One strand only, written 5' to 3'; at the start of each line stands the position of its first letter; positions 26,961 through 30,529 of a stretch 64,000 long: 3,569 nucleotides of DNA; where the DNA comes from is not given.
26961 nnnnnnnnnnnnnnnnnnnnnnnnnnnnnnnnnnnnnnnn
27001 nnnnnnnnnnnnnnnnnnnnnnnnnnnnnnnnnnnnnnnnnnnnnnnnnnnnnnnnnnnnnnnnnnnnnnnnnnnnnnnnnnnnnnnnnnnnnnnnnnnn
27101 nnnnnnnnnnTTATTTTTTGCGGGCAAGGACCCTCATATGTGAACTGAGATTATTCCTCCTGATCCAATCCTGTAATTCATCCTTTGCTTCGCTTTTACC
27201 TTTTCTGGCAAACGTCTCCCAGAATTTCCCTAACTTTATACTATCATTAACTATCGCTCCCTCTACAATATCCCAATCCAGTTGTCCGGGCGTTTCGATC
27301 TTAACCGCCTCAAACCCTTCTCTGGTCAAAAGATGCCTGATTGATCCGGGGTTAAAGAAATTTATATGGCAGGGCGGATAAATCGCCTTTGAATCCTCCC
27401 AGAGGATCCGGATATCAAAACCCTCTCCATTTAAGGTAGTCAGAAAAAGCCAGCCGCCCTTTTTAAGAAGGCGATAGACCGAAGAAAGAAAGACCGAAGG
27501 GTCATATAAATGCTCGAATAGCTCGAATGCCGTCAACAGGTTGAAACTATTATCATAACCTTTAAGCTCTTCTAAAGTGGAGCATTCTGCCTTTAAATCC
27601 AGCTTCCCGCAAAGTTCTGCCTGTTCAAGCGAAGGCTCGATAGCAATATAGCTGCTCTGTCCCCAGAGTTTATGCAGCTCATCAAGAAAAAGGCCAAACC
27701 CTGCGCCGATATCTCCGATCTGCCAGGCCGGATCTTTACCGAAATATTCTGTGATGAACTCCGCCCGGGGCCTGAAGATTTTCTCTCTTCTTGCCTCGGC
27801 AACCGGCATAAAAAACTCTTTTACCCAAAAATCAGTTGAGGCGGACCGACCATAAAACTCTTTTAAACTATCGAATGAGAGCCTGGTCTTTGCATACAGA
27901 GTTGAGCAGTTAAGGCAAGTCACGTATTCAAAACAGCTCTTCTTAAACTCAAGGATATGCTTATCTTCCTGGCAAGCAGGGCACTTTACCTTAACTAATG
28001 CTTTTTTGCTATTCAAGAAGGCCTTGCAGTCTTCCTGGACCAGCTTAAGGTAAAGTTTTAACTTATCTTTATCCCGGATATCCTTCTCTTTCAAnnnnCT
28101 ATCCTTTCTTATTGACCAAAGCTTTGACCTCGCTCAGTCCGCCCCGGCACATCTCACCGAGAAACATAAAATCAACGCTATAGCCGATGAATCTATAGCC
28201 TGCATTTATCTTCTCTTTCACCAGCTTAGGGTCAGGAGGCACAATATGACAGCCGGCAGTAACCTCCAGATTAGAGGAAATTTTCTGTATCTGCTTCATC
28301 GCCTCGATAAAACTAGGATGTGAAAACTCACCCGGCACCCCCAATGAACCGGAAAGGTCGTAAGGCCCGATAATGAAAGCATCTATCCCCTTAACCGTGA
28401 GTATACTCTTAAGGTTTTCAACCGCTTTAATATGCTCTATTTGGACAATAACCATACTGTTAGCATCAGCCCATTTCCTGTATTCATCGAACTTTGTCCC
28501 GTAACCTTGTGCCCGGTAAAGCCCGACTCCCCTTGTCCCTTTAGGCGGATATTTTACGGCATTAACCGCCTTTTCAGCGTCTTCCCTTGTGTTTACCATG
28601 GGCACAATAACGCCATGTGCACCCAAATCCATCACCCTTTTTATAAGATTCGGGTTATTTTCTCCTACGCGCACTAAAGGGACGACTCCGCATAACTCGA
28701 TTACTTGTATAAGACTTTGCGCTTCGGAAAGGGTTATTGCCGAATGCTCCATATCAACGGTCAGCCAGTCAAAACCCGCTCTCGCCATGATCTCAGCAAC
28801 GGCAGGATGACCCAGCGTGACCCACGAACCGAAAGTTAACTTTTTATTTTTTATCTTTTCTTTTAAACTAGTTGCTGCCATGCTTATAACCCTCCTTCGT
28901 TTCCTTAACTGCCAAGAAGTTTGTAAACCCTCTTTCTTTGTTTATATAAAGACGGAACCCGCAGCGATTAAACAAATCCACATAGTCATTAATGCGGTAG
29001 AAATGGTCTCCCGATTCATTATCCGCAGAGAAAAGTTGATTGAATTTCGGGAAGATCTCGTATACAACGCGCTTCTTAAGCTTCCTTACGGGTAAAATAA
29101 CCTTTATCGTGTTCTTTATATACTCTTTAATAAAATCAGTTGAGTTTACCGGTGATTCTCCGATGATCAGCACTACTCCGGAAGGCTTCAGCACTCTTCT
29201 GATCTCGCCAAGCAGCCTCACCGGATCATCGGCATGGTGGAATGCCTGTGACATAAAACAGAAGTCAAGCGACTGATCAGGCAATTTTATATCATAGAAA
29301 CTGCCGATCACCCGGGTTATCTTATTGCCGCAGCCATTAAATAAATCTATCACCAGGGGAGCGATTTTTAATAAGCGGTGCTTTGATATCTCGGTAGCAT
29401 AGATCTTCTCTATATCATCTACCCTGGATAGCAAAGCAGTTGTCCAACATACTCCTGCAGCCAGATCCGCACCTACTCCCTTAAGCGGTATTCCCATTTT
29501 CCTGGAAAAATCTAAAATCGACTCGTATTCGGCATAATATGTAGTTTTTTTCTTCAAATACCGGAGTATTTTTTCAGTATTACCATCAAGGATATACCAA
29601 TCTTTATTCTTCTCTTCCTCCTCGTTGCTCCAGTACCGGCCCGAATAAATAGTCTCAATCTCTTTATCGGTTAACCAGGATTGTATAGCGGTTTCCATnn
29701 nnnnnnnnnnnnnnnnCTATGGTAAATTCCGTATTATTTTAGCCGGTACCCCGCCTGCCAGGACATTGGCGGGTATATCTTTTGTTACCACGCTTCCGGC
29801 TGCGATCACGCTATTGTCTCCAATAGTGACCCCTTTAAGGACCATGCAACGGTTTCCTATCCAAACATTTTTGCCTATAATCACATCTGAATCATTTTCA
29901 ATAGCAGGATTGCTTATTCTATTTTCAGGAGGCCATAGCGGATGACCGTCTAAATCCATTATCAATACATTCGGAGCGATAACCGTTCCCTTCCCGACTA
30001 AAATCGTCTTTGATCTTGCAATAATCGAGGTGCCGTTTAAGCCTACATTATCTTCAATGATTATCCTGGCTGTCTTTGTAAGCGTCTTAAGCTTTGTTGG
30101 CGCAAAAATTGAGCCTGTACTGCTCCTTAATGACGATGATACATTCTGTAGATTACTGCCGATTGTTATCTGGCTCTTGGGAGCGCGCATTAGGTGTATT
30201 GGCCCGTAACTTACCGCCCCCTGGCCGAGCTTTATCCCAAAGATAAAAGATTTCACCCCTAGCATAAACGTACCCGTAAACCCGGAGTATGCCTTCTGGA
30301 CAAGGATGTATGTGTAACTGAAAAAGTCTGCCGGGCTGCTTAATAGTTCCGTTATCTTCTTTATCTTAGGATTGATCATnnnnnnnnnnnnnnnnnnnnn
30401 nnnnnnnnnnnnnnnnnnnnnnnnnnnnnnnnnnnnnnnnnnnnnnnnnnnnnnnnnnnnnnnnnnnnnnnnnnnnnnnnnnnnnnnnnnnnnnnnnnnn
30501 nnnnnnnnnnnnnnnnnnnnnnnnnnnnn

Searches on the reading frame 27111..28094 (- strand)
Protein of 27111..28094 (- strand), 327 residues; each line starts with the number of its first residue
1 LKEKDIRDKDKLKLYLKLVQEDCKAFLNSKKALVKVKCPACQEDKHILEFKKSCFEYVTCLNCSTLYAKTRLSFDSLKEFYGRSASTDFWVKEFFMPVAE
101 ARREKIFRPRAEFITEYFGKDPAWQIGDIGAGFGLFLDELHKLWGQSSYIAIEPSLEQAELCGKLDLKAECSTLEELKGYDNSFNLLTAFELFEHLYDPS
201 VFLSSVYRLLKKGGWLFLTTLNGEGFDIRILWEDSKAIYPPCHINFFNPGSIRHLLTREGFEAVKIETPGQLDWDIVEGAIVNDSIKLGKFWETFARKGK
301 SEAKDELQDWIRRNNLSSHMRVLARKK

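Call 8: search_protein_families(library=pfam, proteins=[window:27111-28094:-], max_evalue=0.00001)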
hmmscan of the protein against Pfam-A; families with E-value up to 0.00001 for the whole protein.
window:27111-28094:- (327 aa): 5 families
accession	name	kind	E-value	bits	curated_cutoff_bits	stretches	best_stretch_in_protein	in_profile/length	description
PF13489.12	Methyltransf_23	-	3.6e-19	69.5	27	1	125-265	25-163/164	Methyltransferase domain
PF08241.18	Methyltransf_11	-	1.2e-13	51.9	21.2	1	128-218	2-95/95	Methyltransferase domain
PF13649.12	Methyltransf_25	-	9.9e-11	42.6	27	1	128-214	3-97/97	Methyltransferase domain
PF08242.18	Methyltransf_12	-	2.7e-10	41.3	30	1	128-216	2-98/98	Methyltransferase domain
PF13847.12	Methyltransf_31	-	5.6e-06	26.6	27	0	126-222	7-113/145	Methyltransferase domain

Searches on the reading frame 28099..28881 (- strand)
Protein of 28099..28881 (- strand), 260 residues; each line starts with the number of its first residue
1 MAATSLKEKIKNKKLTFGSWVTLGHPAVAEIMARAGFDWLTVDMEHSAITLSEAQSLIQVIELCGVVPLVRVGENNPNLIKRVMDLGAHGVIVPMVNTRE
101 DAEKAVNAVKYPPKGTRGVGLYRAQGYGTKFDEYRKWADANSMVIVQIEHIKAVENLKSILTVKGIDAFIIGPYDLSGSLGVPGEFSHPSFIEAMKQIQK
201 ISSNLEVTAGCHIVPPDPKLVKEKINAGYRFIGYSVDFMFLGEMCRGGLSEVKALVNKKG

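Call 8: search_protein_families(library=pfam, proteins=[window:28099-28881:-], max_evalue=0.00001)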
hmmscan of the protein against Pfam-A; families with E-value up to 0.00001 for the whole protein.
window:28099-28881:- (260 aa): 1 family
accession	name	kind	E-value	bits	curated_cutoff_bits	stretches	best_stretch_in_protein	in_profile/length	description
PF03328.21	HpcH_HpaI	-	3.8e-37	128.2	25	1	18-238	3-215/221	HpcH/HpaI aldolase/citrate lyase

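Call 11: search_protein_families(library=ncbifam, proteins=[window:28099-28881:-], max_evalue=0.00001)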
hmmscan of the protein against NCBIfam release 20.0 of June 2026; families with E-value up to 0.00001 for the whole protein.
window:28099-28881:- (260 aa): 4 families
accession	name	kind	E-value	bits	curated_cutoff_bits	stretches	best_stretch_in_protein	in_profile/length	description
TIGR02311.1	HpaI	equivalog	2.7e-57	194.1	368.8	1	6-242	3-238/249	4-hydroxy-2-oxoheptanedioate aldolase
TIGR03239.1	GarL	equivalog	3.2e-49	167.8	406.75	1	6-238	3-233/249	2-dehydro-3-deoxyglucarate aldolase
NF007849.0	PRK10558.1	equivalog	1.1e-48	165.9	393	1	5-238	9-240/256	2-dehydro-3-deoxyglucarate aldolase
NF007521.0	PRK10128.1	equivalog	1.5e-44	152.5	441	1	4-246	7-248/267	2-keto-3-deoxy-L-rhamnonate aldolase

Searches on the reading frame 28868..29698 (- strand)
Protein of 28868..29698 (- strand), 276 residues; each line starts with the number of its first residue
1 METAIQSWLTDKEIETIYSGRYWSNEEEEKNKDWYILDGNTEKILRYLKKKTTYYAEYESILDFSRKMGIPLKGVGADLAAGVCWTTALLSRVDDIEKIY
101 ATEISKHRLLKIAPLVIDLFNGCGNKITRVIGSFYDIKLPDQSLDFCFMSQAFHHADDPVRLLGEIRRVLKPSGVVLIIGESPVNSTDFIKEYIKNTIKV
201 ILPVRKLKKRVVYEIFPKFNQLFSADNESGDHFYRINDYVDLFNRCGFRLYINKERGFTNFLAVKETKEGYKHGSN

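Call 8: search_protein_families(library=pfam, proteins=[window:28868-29698:-], max_evalue=0.00001)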
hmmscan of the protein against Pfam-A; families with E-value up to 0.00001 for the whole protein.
window:28868-29698:- (276 aa): 3 families
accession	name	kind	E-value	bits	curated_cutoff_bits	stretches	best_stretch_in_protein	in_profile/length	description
PF08241.18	Methyltransf_11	-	1.2e-13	52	21.2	1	78-178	2-95/95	Methyltransferase domain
PF13649.12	Methyltransf_25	-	4.3e-08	34.2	27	1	78-174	3-97/97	Methyltransferase domain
PF01209.24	Ubie_methyltran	-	5.5e-06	26.3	20.1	1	78-204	53-176/233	ubiE/COQ5 methyltransferase family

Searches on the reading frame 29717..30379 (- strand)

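Call 9: search_protein_families(library=pfam, proteins=[window:29717-30379:-], max_evalue=0.00001)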
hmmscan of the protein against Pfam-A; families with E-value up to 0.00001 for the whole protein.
window:29717-30379:- (220 aa): 2 families
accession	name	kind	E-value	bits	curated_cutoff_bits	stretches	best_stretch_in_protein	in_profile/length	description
PF00132.30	Hexapep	-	1.5e-12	47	27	1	165-200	1-36/36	Bacterial transferase hexapeptide (six repeats)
PF14602.12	Hexapep_2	-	1.1e-11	44.7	27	1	166-200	2-34/34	Hexapeptide repeat of succinyl-transferase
